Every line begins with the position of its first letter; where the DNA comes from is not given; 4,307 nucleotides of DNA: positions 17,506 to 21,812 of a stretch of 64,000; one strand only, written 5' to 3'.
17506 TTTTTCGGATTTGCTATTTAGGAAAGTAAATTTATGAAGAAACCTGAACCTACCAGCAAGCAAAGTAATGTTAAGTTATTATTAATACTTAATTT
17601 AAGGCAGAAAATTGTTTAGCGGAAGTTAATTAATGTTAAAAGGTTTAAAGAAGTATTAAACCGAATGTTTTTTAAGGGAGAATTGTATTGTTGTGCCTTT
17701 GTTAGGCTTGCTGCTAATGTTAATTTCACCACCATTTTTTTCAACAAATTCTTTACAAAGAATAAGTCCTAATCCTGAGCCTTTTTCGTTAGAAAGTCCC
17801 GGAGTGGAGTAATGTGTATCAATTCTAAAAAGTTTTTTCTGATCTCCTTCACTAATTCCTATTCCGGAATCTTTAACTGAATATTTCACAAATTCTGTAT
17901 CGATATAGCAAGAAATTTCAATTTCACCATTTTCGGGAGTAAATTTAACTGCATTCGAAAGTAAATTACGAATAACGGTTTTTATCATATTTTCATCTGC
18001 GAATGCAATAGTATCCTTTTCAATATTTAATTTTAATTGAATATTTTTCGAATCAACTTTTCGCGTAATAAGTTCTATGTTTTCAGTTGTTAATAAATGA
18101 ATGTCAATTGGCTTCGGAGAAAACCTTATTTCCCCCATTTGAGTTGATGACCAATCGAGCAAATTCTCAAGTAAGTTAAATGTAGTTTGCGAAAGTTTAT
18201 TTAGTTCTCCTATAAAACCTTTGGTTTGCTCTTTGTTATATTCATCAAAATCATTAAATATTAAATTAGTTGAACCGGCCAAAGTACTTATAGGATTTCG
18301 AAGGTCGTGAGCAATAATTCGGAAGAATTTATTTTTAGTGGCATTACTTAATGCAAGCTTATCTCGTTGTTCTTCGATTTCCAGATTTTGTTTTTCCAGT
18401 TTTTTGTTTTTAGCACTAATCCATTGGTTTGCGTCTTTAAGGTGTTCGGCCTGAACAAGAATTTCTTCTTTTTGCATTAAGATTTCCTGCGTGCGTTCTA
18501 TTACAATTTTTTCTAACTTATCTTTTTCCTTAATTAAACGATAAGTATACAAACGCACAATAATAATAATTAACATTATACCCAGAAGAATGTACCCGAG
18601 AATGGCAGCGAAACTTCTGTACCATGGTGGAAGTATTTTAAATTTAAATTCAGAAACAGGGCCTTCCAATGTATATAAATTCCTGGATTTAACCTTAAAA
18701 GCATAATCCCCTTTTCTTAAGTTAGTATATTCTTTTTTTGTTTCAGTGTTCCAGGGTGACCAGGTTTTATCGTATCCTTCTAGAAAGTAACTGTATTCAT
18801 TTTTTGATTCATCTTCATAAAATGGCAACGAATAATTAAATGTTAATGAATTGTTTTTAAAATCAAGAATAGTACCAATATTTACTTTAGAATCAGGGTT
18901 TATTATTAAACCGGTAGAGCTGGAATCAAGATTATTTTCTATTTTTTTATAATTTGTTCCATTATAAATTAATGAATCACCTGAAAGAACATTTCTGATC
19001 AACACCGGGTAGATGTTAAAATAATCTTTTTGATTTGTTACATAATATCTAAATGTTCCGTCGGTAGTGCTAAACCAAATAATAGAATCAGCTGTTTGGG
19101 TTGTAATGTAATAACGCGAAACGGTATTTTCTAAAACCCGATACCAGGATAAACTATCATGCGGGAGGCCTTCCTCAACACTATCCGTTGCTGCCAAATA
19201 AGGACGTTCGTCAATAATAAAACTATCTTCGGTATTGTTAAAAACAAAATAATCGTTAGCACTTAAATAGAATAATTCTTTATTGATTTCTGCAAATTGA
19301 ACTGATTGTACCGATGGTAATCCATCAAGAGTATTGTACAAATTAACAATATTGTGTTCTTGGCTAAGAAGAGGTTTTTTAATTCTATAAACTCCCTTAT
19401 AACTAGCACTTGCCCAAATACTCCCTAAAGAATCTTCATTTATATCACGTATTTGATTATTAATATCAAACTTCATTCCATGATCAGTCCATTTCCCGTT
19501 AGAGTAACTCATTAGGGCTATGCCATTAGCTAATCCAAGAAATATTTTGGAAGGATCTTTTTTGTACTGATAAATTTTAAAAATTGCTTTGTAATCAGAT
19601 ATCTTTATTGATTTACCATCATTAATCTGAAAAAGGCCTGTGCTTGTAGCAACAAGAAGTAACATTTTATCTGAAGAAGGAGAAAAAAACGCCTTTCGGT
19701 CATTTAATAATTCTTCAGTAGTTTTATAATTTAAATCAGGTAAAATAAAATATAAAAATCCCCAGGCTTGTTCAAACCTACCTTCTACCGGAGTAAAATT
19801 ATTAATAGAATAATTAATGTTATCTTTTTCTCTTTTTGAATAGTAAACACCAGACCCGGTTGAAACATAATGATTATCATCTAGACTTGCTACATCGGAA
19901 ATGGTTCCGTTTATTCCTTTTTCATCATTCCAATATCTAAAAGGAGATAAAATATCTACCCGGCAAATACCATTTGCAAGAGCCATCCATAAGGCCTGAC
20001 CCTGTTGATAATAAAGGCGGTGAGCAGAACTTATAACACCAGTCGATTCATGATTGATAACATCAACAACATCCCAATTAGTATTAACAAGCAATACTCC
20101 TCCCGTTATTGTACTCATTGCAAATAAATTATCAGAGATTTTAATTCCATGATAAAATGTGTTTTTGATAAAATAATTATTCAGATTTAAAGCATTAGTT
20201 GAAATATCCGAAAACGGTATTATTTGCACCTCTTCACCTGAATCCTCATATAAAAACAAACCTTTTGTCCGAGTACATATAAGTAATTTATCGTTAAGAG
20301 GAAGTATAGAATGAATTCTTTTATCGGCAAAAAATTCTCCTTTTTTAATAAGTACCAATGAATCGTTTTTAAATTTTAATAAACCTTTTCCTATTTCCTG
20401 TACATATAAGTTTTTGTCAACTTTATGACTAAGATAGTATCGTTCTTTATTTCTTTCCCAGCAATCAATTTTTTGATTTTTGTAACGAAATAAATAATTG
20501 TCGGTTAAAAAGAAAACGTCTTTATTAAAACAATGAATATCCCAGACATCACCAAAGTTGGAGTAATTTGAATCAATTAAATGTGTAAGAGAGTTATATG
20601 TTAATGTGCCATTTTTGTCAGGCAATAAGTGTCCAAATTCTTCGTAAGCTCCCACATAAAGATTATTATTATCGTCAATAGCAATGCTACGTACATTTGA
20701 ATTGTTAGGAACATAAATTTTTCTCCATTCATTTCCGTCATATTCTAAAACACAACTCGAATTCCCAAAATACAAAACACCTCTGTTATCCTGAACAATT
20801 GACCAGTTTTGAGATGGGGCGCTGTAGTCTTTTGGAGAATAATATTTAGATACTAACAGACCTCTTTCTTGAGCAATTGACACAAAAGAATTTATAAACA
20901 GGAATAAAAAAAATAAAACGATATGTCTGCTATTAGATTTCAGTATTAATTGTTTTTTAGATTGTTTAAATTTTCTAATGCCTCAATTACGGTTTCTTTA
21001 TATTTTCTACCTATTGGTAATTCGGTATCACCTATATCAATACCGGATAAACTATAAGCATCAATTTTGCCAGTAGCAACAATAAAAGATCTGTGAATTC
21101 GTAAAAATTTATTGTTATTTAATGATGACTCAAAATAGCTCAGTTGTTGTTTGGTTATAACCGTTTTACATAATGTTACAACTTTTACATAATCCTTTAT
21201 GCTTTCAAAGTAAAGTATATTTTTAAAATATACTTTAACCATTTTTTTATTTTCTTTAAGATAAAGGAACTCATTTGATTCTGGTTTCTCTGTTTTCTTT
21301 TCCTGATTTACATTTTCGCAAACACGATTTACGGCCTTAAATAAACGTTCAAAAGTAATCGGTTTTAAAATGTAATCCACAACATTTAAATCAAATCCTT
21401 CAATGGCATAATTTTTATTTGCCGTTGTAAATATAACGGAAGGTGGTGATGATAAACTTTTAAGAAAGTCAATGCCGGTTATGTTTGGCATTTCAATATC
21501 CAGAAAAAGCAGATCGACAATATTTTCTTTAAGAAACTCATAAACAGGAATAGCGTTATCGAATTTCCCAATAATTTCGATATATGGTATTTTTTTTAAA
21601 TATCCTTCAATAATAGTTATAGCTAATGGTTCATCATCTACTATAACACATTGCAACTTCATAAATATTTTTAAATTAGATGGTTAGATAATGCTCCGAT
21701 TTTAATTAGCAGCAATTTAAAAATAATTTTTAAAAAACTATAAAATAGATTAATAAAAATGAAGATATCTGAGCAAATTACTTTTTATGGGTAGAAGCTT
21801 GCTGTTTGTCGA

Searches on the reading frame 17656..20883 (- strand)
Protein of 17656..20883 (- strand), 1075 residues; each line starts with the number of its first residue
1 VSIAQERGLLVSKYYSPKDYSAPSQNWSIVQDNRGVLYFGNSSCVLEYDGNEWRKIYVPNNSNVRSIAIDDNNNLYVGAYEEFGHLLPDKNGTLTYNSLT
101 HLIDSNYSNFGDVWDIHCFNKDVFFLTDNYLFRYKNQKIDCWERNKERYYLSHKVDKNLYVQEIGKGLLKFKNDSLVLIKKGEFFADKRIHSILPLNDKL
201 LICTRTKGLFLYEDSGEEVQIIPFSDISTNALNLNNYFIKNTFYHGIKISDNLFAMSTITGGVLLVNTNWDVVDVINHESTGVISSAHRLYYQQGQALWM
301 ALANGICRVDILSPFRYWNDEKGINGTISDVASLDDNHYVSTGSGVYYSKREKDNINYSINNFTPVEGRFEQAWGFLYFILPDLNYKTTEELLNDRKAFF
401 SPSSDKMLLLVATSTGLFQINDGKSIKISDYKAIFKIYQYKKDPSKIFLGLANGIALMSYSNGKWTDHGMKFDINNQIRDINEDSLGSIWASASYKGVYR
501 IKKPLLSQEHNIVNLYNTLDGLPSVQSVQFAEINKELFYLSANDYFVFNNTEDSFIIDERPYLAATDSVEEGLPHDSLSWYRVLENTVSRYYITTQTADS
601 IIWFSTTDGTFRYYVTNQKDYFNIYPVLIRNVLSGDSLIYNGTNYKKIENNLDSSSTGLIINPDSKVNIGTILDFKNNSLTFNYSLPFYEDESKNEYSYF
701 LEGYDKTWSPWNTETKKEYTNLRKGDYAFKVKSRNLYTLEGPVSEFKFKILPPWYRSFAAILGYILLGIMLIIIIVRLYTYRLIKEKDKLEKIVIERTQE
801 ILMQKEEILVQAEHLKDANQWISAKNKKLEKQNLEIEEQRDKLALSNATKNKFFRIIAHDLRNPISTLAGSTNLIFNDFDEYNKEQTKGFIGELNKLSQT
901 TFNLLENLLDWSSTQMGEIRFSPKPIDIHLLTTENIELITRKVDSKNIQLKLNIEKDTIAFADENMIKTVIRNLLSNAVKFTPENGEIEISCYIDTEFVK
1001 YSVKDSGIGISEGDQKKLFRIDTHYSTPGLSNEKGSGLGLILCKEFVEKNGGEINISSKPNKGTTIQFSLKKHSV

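Call 32: search_protein_families(library=pfam, proteins=[window:17656-20883:-], max_evalue=0.000001)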
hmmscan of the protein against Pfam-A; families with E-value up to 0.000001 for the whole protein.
window:17656-20883:- (1075 aa): 4 families
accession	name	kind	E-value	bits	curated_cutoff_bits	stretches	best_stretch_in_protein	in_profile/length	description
PF02518.31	HATPase_c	-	2.1e-24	86.5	26.4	1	963-1072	2-109/111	Histidine kinase-, DNA gyrase B-, and HSP90-like ATPase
PF07495.19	Y_Y_Y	-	2.6e-09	37.3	26.6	1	689-750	2-64/65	Y_Y_Y domain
PF07494.17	Reg_prop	-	1.7e-07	31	20.4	0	60-80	3-23/24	Two component regulator propeller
PF00512.31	HisKA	-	4.8e-07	30.2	26.9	1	850-915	2-64/66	His Kinase A (phospho-acceptor) domain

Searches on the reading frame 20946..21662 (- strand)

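Call 32: search_protein_families(library=pfam, proteins=[window:20946-21662:-], max_evalue=0.000001)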
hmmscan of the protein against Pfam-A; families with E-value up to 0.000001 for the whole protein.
window:20946-21662:- (238 aa): 2 families
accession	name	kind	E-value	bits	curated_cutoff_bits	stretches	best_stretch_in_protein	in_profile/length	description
PF00072.30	Response_reg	-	7.1e-20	71.7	30.2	1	6-112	2-111/111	Response regulator receiver domain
PF04397.21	LytTR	-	5.3e-16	59.1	22.6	1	139-229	1-97/98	LytTr DNA-binding domain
